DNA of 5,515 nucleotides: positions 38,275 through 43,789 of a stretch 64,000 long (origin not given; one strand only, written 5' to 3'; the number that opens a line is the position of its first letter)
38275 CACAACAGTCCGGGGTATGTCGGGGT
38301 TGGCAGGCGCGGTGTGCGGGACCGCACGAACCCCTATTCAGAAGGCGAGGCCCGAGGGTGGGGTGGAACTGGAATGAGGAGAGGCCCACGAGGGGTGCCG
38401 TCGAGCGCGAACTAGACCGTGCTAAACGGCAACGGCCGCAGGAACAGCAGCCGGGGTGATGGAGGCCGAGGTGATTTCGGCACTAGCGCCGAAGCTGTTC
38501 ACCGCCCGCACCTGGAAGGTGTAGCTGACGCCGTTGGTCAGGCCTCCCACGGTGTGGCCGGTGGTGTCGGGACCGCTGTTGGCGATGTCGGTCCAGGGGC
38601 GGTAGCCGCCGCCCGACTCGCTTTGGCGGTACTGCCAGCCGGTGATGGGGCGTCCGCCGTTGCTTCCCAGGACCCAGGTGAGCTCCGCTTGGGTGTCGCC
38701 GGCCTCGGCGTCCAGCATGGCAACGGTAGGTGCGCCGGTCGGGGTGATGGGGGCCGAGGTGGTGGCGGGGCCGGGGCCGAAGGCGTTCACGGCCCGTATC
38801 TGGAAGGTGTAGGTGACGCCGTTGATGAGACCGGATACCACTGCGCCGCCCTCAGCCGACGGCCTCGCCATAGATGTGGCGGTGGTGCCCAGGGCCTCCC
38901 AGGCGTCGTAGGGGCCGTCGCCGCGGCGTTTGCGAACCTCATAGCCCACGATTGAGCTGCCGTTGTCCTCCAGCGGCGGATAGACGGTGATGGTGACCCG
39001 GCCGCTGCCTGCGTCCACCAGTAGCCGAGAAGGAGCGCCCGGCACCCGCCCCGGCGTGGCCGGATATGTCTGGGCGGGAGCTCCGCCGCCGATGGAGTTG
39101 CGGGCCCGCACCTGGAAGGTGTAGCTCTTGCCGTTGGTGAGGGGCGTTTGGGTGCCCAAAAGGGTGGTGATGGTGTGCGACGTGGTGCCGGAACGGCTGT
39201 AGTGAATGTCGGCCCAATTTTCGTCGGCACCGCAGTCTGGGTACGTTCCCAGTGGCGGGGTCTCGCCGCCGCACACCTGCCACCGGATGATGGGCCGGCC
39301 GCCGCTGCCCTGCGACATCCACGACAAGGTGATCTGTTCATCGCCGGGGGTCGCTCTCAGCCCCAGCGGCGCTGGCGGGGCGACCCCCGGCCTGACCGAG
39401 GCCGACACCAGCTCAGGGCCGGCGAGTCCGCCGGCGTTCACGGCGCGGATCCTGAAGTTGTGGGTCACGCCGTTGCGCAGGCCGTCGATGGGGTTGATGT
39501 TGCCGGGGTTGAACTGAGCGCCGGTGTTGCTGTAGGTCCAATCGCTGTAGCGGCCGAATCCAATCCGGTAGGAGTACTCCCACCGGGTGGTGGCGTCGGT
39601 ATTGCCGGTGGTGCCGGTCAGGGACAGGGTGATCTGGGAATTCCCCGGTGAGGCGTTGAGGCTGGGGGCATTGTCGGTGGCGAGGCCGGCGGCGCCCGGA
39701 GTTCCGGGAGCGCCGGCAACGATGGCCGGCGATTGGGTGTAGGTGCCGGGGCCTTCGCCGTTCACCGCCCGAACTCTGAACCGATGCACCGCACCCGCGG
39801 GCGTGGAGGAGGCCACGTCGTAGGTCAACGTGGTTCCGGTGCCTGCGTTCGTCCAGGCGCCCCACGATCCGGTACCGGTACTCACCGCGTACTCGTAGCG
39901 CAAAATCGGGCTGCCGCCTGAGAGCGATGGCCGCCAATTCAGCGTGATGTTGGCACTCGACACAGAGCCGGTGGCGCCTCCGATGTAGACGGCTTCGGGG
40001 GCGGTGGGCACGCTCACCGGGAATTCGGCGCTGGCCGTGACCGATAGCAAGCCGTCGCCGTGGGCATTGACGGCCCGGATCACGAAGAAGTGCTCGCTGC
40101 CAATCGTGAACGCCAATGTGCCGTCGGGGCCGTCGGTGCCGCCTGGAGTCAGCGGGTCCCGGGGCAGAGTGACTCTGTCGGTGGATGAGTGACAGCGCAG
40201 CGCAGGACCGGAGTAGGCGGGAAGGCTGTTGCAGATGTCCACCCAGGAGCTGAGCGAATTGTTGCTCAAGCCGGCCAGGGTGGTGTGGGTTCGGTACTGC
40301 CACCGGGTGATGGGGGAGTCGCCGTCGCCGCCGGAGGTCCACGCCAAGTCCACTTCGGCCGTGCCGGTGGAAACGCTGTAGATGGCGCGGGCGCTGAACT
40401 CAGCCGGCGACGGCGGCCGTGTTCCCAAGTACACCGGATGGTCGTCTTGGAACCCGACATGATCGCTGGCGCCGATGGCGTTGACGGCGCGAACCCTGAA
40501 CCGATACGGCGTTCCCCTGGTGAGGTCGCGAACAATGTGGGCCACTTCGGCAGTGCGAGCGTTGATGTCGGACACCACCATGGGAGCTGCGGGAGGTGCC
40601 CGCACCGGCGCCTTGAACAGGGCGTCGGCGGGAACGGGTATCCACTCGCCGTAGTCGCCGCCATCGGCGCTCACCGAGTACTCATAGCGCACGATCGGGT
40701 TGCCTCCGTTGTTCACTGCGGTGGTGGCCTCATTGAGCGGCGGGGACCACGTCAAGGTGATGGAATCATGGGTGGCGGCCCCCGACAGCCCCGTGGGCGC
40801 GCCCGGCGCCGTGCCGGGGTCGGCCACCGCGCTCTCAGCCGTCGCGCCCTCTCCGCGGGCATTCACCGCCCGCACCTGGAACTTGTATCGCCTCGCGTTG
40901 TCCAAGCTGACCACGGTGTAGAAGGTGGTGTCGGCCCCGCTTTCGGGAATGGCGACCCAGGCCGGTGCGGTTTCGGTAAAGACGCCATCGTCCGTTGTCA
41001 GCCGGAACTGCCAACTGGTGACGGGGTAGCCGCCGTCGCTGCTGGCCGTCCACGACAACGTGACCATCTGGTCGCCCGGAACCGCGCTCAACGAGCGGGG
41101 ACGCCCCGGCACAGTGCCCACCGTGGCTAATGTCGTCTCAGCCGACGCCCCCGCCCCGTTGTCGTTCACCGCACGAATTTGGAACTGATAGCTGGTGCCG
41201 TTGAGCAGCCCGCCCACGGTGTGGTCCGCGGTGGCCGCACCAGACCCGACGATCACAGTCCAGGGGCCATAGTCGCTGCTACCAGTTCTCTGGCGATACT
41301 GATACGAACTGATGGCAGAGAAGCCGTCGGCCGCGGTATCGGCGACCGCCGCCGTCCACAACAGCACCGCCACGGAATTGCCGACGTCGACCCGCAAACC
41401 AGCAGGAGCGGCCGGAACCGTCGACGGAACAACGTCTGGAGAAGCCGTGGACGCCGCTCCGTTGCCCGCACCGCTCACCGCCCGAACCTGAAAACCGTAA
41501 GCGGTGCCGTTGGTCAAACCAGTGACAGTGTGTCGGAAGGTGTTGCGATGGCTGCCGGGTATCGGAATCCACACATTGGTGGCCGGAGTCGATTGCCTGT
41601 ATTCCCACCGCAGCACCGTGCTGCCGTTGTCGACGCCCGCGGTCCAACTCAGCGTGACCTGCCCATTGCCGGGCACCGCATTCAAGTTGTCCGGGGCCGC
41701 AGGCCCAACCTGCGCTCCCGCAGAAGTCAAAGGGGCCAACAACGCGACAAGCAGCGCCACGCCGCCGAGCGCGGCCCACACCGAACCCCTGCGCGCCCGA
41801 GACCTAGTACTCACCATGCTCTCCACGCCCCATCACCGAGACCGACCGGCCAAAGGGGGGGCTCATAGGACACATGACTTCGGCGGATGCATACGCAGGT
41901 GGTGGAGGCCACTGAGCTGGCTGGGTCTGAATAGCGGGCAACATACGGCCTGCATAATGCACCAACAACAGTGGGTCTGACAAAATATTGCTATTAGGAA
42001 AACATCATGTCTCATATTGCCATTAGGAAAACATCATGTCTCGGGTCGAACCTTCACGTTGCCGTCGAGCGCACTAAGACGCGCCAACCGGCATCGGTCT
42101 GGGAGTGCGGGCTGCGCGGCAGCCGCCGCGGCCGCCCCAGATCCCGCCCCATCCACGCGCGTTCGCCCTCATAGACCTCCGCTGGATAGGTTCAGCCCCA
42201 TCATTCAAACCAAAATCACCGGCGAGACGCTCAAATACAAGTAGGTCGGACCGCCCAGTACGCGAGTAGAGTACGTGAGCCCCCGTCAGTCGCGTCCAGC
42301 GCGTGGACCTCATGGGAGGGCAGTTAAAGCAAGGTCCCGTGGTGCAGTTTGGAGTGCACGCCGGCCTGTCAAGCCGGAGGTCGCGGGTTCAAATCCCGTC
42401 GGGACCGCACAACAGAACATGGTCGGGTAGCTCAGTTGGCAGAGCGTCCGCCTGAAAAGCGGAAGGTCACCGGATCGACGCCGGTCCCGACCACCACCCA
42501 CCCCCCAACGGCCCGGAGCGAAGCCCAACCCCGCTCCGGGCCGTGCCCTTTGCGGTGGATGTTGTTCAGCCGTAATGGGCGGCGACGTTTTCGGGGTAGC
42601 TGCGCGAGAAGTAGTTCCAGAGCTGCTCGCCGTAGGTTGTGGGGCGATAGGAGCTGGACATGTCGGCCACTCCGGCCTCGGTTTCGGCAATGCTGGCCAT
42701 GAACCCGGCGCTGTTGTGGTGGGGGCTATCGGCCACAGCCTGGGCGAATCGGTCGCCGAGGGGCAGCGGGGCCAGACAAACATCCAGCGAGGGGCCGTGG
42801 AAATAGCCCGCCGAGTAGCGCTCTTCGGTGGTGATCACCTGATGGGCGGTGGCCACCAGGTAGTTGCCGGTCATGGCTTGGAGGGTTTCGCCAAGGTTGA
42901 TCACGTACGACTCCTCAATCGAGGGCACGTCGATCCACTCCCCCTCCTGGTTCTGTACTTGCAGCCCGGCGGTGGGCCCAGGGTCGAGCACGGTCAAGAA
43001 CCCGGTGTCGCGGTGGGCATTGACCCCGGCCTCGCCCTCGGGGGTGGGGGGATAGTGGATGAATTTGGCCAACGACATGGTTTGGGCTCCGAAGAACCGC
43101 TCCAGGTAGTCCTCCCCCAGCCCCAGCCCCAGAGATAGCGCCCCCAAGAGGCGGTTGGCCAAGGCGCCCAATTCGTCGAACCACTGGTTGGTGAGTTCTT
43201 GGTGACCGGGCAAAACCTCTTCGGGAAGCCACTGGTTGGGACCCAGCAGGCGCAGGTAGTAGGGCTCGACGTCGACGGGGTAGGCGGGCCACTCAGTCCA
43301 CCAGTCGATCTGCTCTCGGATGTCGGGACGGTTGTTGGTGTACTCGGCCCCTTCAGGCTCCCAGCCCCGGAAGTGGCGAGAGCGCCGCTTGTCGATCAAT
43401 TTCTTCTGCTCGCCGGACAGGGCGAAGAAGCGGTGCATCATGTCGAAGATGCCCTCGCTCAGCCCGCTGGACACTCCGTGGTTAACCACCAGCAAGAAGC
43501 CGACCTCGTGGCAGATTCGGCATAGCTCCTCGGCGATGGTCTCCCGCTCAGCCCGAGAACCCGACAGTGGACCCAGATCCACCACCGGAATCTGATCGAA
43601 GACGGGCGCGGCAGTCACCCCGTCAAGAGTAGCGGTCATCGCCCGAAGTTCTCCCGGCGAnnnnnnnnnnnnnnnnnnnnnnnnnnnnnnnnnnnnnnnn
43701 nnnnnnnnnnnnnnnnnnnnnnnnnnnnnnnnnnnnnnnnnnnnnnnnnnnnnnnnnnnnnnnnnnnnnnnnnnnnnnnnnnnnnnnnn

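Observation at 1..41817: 42-kb co-directional array of six giant secreted repeat proteins built from one shared module vocabulary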

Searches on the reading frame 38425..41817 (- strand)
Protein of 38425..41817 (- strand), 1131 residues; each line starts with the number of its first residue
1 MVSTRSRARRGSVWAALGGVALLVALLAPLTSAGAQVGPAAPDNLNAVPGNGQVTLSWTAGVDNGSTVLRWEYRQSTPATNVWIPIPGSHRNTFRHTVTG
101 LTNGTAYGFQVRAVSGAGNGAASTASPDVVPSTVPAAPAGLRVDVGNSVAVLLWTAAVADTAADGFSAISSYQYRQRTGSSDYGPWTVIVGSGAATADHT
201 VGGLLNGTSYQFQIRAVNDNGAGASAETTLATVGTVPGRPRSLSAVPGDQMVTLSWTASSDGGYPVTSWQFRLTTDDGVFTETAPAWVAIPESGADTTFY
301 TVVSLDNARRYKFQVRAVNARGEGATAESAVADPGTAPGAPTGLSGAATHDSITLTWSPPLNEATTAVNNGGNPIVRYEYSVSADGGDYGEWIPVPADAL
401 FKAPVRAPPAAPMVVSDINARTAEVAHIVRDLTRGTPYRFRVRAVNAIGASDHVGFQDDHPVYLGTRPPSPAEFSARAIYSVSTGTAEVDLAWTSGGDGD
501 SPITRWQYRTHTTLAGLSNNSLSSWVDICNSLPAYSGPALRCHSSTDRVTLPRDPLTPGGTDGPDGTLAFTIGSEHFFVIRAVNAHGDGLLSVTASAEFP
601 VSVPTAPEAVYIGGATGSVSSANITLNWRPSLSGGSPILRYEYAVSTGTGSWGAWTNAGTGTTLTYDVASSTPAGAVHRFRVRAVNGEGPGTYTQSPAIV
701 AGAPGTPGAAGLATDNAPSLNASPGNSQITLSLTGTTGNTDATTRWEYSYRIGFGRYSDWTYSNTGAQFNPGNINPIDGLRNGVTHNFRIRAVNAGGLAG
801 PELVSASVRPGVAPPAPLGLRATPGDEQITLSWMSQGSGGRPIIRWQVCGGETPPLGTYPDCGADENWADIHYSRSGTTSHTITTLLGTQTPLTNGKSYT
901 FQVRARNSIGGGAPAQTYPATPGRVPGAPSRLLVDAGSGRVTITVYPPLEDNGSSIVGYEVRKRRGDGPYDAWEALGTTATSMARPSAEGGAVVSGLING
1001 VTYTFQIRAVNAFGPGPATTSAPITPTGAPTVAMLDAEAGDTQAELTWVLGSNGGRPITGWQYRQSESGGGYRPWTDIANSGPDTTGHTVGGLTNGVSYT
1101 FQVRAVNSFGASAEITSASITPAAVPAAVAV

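Call 6: search_protein_families(library=pfam, proteins=[window:38425-41817:-], max_evalue=0.01)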
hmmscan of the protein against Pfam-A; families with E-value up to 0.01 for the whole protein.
window:38425-41817:- (1131 aa): 9 families
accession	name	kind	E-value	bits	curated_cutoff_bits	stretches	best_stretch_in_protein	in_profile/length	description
PF00041.27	fn3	-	1.6e-64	214.6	25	7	41-126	2-81/84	Fibronectin type III domain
PF25059.1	FN3_DSCAM-DSCAML_C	-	5.9e-28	97.5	39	1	173-233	26-80/89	DSCAM/DSCAML C-terminal Fn3-like domain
PF16656.11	Pur_ac_phosph_N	-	7.8e-14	52.5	30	1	51-116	10-83/93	Purple acid Phosphatase, N-terminal domain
PF24489.1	Ig_J_second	-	6.5e-10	39.4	27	0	431-456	64-89/105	Tip attachment protein J second Ig-like domain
PF16389.11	DUF4998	-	4.5e-06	26.8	29.1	0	34-120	15-99/199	Domain of unknown function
PF21454.2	MSP1_barrel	-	1.6e-05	25.4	27.8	0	973-1016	55-99/112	Major structural protein 1, jelly-roll domain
PF10179.15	NDNF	-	3.1e-05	24.5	27.3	0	197-226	89-118/127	Neuron-derived neurotrophic factor, first Fn(III) domain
PF01108.23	Tissue_fac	-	0.0042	17.4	27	0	21-69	4-53/107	Tissue factor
PF07495.19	Y_Y_Y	-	0.0061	16.9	26.6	0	890-912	32-53/65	Y_Y_Y domain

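Call 62: search_protein_families(library=ncbifam, max_evalue=0.1, proteins=[window:38425-41817:-])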
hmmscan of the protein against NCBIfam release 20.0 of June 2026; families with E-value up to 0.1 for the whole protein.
window:38425-41817:- (1131 aa): 1 family
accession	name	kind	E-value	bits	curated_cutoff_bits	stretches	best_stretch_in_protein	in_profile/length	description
NF045522.1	MXAN_2561_fam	equivalog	4.1e-10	39.6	150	1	39-131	169-258/304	MXAN_2561 family MXYO-CTERM-anchored protein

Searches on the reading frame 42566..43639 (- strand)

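Call 10: search_protein_families(library=pfam, proteins=[window:42566-43639:-], max_evalue=0.001)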
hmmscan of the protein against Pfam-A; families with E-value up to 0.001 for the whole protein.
window:42566-43639:- (357 aa): 2 families
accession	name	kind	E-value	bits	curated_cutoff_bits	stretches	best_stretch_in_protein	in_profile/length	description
PF14226.12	DIOX_N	-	4.3e-27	95.5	27.3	1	17-139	1-116/117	non-haem dioxygenase in morphine synthesis N-terminal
PF03171.26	2OG-FeII_Oxy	-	4e-19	69.2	23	1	194-283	8-101/101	2OG-Fe(II) oxygenase superfamily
